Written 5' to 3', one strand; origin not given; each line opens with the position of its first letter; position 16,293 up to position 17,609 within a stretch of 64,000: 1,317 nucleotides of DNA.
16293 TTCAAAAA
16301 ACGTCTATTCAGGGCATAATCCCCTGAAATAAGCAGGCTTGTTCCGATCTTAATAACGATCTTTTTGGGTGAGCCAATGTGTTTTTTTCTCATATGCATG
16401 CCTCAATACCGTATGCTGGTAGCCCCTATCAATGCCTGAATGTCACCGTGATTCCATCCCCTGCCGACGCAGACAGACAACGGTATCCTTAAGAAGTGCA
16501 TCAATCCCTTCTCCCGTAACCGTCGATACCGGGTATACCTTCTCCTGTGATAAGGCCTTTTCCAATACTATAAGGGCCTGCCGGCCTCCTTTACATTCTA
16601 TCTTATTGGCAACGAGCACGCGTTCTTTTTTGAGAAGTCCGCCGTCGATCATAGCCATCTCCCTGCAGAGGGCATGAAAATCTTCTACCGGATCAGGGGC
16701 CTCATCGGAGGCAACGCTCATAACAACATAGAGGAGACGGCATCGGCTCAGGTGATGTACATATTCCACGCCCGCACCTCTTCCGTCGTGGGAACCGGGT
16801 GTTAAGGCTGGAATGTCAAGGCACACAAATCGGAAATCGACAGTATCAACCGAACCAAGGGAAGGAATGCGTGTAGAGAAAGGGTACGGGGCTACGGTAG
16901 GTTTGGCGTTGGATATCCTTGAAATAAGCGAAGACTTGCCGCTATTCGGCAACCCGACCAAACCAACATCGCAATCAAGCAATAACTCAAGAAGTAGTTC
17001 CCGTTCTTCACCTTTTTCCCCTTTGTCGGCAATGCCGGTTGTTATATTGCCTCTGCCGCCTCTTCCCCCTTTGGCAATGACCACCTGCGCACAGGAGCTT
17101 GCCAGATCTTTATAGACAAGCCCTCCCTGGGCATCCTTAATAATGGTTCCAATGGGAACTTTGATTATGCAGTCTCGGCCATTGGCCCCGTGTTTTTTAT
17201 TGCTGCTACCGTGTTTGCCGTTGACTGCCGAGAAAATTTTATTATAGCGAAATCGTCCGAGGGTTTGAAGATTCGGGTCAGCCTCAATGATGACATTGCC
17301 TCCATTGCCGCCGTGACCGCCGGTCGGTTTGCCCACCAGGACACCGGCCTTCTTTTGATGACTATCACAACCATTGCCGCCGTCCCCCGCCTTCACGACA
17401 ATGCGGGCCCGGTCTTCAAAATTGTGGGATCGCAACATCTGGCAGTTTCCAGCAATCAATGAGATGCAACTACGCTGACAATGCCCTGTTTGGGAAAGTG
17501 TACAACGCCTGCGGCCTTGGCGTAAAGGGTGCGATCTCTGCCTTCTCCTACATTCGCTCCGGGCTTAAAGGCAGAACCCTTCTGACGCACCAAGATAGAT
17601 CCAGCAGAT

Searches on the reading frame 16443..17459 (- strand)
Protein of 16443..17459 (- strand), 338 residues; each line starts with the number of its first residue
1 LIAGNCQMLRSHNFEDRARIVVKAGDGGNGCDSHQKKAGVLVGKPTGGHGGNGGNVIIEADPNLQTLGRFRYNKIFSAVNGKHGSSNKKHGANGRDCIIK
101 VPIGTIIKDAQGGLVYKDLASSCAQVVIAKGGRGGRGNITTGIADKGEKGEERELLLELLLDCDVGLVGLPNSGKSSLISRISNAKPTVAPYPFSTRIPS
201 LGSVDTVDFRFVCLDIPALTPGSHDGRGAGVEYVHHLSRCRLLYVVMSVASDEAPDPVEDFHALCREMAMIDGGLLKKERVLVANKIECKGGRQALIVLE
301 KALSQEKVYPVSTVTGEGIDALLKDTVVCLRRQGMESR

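Call 33: search_protein_families(library=pfam, proteins=[window:16443-17459:-], max_evalue=0.00001)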
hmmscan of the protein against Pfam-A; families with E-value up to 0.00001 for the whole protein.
window:16443-17459:- (338 aa): 2 families
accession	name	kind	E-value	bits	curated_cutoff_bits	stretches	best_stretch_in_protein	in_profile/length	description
PF01018.28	GTP1_OBG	-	2.5e-41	141.3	27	1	16-159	2-153/155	GTP1/OBG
PF01926.29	MMR_HSR1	-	1.9e-16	60.6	21.9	1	164-286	1-113/113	50S ribosome-binding GTPase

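Call 57: find_homologous_proteins(query=window:16443-17459:-, max_evalue=1e-30)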
Query window:16443-17459:- (338 aa): 7873 proteins with E <= 1e-30 among 8000 candidates; the best 120 are listed.
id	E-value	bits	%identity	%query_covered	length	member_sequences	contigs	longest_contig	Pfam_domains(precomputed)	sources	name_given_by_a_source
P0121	1.9e-217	739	100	98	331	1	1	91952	PF01926.30,PF01018.29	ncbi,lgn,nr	ncbi:MAG: Obg family GTPase CgtA [Candidatus Omnitrophica bacterium]|nr:Obg family GTPase CgtA [Cand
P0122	1.5e-83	299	48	89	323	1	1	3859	PF01926.30,PF02421.25,PF01018.29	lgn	-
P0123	6.3e-82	294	46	92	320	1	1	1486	PF01926.30,PF02421.25,PF01018.29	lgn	-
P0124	4.6e-81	291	45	93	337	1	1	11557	PF01926.30,PF02421.25,PF00009.34,PF01018.29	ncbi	ncbi:MAG: GTPase ObgE [Candidatus Omnitrophota bacterium]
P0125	1.0e-80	290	46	92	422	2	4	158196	PF01926.30,PF00025.28,PF02421.25,PF01018.29,PF09269.17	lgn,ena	-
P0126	2.3e-80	288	47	96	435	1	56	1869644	PF01926.30,PF02421.25,PF01018.29,PF09269.17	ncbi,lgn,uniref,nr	ncbi:GTPase ObgE [Thermotoga maritima MSB8]|uniref:GTPase Obg n=1 Tax=Thermotoga maritima (strain AT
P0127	2.3e-80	288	44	94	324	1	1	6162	PF01926.30,PF02421.25,PF01018.29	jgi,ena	-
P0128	2.3e-80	288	47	96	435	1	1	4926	PF01926.30,PF02421.25,PF01018.29,PF09269.17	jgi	-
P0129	2.4e-80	288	47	96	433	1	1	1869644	PF01926.30,PF02421.25,PF01018.29,PF09269.17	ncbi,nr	ncbi:GTPase CgtA [Thermotoga maritima MSB8]|nr:GTPase CgtA [Thermotoga maritima MSB8]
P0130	2.5e-80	288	46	92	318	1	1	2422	PF01926.30,PF02421.25,PF00009.34,PF01018.29,PF16897.11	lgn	-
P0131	3.5e-80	288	45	92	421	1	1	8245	PF01926.30,PF02421.25,PF00009.34,PF01018.29,PF09269.17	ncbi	-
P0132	3.8e-80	288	45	94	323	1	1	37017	PF01926.30,PF02421.25,PF00009.34,PF01018.29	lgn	-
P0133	4.3e-80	288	47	92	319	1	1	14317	PF01926.30,PF02421.25,PF01018.29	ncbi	-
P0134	4.9e-80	287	44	92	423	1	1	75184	PF01926.30,PF00025.28,PF02421.25,PF01018.29,PF09269.17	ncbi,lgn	ncbi:MAG: GTPase ObgE [Bacillota bacterium]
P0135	9.9e-80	286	47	96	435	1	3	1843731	PF01926.30,PF02421.25,PF01018.29,PF09269.17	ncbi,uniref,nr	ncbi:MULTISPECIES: GTPase ObgE [unclassified Thermotoga]|uniref:GTPase ObgE n=1 Tax=unclassified The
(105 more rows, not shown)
